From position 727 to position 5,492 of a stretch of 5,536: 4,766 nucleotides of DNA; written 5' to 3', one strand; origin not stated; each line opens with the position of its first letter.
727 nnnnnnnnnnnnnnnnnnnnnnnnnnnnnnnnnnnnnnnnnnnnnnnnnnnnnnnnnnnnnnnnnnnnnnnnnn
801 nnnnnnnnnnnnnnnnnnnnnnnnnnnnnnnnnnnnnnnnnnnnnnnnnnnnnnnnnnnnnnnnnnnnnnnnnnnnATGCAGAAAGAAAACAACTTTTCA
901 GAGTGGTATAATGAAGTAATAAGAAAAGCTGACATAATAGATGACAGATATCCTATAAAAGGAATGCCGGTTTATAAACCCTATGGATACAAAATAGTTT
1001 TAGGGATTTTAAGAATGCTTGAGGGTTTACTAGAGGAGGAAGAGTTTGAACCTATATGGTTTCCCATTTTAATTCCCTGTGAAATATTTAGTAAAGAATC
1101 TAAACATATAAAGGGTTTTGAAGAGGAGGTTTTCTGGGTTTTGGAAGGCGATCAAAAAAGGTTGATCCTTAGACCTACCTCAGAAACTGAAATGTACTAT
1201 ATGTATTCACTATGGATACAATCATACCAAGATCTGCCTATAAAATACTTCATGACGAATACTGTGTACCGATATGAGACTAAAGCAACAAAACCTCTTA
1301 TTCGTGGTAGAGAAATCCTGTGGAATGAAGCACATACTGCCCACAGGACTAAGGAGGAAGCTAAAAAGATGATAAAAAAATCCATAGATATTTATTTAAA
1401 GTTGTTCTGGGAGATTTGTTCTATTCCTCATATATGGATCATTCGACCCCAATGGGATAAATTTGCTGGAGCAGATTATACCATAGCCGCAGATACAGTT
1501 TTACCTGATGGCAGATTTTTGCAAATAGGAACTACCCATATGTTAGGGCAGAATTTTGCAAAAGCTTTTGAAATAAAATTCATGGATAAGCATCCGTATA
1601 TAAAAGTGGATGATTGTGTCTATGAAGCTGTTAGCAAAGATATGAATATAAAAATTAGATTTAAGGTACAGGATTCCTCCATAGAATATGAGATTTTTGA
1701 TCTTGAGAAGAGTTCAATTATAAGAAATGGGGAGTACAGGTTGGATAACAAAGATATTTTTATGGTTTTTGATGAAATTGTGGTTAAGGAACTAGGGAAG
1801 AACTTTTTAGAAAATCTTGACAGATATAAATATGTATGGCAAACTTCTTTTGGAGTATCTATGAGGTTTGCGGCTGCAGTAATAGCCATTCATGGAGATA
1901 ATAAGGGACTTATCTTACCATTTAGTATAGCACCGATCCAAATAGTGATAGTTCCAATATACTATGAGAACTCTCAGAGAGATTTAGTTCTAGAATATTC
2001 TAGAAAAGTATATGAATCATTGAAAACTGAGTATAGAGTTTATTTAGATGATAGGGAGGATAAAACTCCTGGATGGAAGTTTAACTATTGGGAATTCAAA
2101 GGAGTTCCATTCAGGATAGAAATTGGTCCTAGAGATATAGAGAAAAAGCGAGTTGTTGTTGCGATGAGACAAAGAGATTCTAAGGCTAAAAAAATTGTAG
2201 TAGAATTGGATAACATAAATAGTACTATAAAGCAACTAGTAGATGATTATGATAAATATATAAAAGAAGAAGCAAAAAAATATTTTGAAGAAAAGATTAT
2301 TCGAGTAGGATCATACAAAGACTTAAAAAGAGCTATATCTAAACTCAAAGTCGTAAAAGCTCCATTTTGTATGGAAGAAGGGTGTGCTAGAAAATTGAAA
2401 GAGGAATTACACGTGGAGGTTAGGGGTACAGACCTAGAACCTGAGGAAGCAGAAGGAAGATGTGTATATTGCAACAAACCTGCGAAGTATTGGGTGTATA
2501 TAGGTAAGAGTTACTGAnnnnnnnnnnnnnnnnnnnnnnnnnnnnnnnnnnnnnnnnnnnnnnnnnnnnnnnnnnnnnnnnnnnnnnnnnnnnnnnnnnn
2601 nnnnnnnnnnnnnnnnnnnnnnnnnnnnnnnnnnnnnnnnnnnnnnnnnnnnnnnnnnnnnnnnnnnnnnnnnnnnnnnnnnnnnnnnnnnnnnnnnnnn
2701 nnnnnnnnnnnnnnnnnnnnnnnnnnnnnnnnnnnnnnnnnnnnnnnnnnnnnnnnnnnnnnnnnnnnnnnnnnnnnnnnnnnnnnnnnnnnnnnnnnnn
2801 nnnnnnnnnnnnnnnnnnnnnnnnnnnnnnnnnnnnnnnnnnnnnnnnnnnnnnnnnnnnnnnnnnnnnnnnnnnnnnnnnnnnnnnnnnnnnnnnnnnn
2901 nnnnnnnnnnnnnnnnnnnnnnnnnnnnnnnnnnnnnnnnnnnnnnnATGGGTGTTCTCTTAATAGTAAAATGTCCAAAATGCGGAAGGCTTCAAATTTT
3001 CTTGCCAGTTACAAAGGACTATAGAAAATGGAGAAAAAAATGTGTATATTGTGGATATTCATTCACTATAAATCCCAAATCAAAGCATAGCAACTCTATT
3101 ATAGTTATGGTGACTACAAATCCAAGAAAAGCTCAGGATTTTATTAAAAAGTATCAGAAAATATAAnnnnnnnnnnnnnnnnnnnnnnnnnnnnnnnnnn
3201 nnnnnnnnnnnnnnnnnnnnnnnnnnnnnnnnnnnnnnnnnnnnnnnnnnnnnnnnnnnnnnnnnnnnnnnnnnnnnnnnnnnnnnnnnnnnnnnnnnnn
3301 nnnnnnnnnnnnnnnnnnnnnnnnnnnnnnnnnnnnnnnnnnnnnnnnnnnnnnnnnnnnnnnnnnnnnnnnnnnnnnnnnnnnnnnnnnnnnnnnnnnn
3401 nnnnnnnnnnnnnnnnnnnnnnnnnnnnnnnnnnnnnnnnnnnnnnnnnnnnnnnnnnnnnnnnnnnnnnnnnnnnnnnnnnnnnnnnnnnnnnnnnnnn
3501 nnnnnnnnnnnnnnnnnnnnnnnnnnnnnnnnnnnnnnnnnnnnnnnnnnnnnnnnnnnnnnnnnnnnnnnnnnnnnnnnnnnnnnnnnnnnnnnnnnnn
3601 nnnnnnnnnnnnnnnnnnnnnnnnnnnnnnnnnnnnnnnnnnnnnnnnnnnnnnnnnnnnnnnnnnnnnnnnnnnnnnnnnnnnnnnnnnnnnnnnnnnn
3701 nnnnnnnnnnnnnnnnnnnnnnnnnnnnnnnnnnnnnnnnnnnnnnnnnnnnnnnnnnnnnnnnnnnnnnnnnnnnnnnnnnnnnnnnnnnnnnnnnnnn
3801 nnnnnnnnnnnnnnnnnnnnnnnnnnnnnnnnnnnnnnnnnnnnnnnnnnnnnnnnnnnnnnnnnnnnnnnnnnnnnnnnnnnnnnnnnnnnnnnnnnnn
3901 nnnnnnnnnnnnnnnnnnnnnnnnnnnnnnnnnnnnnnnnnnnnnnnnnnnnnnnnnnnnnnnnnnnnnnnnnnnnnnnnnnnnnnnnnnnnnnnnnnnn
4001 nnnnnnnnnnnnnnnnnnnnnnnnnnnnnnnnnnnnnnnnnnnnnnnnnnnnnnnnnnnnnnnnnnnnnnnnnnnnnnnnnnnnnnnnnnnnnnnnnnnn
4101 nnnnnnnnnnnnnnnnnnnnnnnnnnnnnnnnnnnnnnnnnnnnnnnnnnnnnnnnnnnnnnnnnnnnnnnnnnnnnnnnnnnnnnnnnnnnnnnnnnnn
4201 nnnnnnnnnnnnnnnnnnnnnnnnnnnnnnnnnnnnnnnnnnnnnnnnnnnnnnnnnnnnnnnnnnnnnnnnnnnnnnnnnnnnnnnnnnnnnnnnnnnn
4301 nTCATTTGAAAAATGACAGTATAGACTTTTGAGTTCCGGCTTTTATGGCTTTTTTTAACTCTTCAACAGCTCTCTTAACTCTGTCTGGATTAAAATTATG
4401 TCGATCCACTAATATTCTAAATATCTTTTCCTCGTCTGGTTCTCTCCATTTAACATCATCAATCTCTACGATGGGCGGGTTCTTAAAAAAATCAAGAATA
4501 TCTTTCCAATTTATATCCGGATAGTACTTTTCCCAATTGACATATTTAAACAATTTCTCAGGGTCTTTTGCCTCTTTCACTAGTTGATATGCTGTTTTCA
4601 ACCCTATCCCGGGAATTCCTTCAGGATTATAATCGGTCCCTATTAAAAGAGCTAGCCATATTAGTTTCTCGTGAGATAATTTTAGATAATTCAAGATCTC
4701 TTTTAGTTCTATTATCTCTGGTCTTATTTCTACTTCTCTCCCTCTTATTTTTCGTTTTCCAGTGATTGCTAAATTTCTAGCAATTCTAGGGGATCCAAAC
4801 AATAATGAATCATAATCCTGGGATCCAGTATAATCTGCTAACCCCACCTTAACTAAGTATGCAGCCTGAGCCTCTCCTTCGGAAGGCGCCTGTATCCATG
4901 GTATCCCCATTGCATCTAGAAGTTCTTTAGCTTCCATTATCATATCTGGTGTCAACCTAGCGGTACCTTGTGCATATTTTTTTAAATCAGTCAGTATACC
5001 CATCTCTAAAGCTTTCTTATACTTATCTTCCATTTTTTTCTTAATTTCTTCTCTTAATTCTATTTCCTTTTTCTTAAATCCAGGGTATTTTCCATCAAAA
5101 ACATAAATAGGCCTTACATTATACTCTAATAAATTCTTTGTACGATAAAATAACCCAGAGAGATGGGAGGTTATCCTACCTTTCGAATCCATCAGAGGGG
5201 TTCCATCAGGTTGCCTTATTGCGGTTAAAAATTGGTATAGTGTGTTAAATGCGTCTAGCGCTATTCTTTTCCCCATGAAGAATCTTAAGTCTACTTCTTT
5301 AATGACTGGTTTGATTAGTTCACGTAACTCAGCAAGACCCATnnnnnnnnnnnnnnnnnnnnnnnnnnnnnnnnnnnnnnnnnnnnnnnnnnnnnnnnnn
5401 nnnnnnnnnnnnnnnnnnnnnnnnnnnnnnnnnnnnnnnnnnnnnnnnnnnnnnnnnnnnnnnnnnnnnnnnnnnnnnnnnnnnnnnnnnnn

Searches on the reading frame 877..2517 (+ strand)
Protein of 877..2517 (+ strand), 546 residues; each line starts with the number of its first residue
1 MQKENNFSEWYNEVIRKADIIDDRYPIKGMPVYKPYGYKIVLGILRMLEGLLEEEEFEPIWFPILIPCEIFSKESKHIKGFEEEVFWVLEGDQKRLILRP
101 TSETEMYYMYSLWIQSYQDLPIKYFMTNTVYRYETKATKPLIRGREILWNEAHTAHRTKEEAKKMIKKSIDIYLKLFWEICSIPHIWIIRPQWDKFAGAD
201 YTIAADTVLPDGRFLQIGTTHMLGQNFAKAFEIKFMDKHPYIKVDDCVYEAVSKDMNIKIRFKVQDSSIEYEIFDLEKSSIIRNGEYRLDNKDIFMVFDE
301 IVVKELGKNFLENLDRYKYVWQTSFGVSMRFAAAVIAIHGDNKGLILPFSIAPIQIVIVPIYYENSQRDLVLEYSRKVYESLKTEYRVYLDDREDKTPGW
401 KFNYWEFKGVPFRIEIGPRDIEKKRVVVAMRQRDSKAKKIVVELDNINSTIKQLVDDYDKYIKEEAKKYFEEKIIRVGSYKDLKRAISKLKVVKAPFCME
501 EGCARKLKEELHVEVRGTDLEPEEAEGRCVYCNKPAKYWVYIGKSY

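Call 15: find_encoding_contigs(protein=window:877-2517:+, flank=10000, max_places=4)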
Protein window:877-2517:+ (546 aa): 1 contig read that carries it; 1 place shown.
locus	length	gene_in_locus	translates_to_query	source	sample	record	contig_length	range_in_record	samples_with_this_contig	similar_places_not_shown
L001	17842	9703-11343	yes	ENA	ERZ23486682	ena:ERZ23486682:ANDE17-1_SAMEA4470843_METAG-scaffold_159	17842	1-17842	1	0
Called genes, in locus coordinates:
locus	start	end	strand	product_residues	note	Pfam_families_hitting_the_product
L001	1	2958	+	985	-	?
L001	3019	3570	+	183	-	PF00352:TBP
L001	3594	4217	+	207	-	PF00227:Proteasome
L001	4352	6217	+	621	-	PF17214:KH_TffA, PF23023:Anti-Pycsar_Apyc1, PF00753:Lactamase_B, PF16661:Lactamase_B_6, PF12706:Lactamase_B_2, PF10996:Beta-Casp, PF07521:RMMBL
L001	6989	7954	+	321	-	-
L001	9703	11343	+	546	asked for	PF00587:tRNA-synt_2b, PF03129:HGTP_anticodon, PF09180:ProRS-C_1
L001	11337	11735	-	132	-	PF06146:PsiE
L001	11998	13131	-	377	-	PF08668:HDOD (weak), PF01966:HD, PF19276:HD_assoc_2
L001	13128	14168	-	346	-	PF00752:XPG_N, PF00867:XPG_I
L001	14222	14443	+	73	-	-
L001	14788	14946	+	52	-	-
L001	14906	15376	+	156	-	-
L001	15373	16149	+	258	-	PF00142:Fer4_NifH (faint), PF01656:CbiA, PF02374:ArsA_ATPase (faint), PF06564:CBP_BcsQ, PF10609:ParA, PF13614:AAA_31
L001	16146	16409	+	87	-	PF01866:Diphthamide_syn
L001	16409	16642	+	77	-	PF01998:DUF131 (weak)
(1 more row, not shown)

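Call 26: find_related_loci(query=window:877-2517:+, collection=metagenome_contigs, flank=4000)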
Query window:877-2517:+ (546 aa) in metagenome_contigs; peptide patterns used: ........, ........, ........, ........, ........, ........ (x = any residue, [..] = any of these).
66 stretches matched a pattern; 4 encode a relative of the query (tblastn E <= 1e-3); 4 distinct loci.
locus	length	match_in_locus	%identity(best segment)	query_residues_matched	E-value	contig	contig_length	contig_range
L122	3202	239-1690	51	1-546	1e-79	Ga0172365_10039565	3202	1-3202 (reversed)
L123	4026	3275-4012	51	1-243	2e-78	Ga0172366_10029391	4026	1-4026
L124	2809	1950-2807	43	2-359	5e-67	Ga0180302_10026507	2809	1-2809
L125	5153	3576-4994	45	1-546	2e-59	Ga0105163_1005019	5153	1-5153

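Call 84: find_homologous_proteins(query=window:877-2517:+, max_evalue=1e-40)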
Query window:877-2517:+ (546 aa): 5617 proteins with E <= 1e-40 among 8000 candidates; the best 120 are listed.
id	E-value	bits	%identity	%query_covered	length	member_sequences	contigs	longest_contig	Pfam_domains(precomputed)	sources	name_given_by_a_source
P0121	0.0e+0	1250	100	100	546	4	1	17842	PF03129.26,PF00587.31,PF09180.17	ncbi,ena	-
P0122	0.0e+0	1062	83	100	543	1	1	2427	PF03129.26,PF00587.31,PF09180.17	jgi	-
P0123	6.1e-219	746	61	99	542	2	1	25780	PF03129.26,PF00587.31,PF09180.17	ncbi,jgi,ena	-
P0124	2.1e-205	702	55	100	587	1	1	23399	PF03129.26,PF00587.31,PF09180.17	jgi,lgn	-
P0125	4.1e-205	701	56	100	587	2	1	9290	PF03129.26,PF00587.31,PF09180.17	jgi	-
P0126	2.3e-204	698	55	100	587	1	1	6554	PF03129.26,PF00587.31,PF09180.17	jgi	-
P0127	4.0e-202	691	56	100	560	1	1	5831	PF03129.26,PF00587.31,PF09180.17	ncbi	ncbi:MAG: aminoacyl--tRNA ligase-related protein [Nanopusillaceae archaeon]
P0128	3.2e-201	688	55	100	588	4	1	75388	PF03129.26,PF00587.31,PF09180.17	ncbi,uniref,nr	ncbi:MAG: proline--tRNA ligase [Candidatus Nanoclepta minutus]|uniref:proline--tRNA ligase n=1 Tax=C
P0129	1.5e-200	686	56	100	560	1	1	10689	PF03129.26,PF00587.31,PF09180.17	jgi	jgi:prolyl-tRNA synthetase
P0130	1.9e-200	685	55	100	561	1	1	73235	PF03129.26,PF00587.31,PF09180.17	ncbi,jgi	jgi:prolyl-tRNA synthetase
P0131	4.5e-200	684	55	100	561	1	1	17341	PF03129.26,PF00587.31,PF09180.17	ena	-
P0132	4.6e-200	684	55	100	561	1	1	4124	PF03129.26,PF00587.31,PF09180.17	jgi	-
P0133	5.1e-200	684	56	100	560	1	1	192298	PF03129.26,PF00587.31,PF09180.17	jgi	-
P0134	6.1e-200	684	56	100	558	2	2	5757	PF03129.26,PF00587.31,PF09180.17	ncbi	ncbi:MAG: aminoacyl--tRNA ligase-related protein [Nanopusillaceae archaeon]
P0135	9.3e-200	683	55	100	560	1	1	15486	PF03129.26,PF00587.31,PF09180.17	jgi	-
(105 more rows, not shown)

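Call 85: find_encoding_contigs(protein=P0122, flank=3000, max_places=2)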
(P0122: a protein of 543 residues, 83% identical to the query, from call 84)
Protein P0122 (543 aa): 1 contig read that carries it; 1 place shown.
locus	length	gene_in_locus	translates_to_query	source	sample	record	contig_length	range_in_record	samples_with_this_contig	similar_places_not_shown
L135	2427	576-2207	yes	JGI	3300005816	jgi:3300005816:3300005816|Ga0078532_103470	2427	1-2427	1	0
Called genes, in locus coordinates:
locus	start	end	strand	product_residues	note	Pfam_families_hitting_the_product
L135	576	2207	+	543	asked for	PF00587:tRNA-synt_2b, PF03129:HGTP_anticodon, PF09180:ProRS-C_1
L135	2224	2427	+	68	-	?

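Call 86: find_encoding_contigs(protein=P0123, flank=3000, max_places=2)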
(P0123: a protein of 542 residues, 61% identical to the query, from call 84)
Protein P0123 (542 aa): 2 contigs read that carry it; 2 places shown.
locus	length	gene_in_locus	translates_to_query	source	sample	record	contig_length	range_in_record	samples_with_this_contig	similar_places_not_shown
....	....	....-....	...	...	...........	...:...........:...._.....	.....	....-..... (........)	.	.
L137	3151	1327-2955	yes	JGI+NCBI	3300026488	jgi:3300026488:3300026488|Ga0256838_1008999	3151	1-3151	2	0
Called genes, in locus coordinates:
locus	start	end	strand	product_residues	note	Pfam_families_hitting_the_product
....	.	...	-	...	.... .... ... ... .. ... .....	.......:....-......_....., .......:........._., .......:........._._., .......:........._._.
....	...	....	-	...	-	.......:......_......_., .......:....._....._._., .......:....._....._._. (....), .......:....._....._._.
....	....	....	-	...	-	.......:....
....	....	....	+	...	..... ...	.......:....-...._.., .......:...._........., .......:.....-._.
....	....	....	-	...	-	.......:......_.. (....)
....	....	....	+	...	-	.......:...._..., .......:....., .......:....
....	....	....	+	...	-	-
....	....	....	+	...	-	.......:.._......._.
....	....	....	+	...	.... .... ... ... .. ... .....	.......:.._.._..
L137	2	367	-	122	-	?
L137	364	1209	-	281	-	PF01040:UbiA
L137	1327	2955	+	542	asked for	PF00587:tRNA-synt_2b, PF03129:HGTP_anticodon, PF09180:ProRS-C_1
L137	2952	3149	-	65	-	?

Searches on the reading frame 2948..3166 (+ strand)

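Call 36: search_protein_families(library=pfam, proteins=[window:2948-3166:+], max_evalue=0.1)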
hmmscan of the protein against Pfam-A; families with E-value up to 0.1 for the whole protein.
window:2948-3166:+ (72 aa): 7 families
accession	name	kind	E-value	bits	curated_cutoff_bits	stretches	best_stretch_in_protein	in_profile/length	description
PF09526.16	DUF2387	-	0.0027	18.1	25.9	1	9-48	11-49/72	Probable metal-binding protein (DUF2387)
PF10571.15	UPF0547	-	0.022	15.3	29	0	30-39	15-24/26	Uncharacterised protein family UPF0547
PF13248.11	Zn_ribbon_3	-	0.023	14.6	27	0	7-13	3-9/26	zinc-ribbon domain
PF22415.1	PSV_ORF131-like_dom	-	0.034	14.5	27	1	1-14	17-30/80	PSV_Hypothetical protein ORF131-like domain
PF13408.12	Zn_ribbon_recom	-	0.051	14.4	25.3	0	31-53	7-26/58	Recombinase zinc beta ribbon domain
PF23550.1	zf_Tbcl_Rhp7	-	0.06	13.3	27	0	31-48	6-23/39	DNA repair protein rhp7 treble clef domain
PF12172.15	zf-ChsH2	-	0.076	13.3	23.2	1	2-16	7-21/37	ChsH2, rubredoxin-like zinc ribbon domain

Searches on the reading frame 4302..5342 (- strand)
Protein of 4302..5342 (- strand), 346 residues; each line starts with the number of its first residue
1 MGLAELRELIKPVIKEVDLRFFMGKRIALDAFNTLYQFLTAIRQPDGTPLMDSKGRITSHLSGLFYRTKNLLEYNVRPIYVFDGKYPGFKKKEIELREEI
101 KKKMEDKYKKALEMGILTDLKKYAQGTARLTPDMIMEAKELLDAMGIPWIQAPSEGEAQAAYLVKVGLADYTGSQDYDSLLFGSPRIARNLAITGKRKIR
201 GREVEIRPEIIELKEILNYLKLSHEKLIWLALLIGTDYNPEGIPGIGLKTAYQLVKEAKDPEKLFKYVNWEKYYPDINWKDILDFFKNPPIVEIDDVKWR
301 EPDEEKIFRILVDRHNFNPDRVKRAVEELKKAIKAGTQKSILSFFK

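Call 33: find_encoding_contigs(protein=window:4302-5342:-, flank=10000, max_places=8)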
Protein window:4302-5342:- (346 aa): 1 contig read that carries it; 1 place shown.
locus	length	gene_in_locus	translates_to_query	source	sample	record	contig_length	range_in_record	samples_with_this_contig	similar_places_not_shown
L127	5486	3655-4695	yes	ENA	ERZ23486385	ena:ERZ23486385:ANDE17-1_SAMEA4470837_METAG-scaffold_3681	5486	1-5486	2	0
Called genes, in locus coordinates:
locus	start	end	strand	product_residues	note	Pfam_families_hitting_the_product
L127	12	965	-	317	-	PF01040:UbiA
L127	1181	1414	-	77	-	PF01998:DUF131 (weak)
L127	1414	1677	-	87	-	PF01866:Diphthamide_syn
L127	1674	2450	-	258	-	PF00142:Fer4_NifH (faint), PF01656:CbiA, PF02374:ArsA_ATPase (faint), PF06564:CBP_BcsQ, PF10609:ParA, PF13614:AAA_31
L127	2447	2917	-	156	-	-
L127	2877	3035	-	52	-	-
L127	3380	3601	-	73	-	-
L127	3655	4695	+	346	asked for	PF00752:XPG_N, PF00867:XPG_I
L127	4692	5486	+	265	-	?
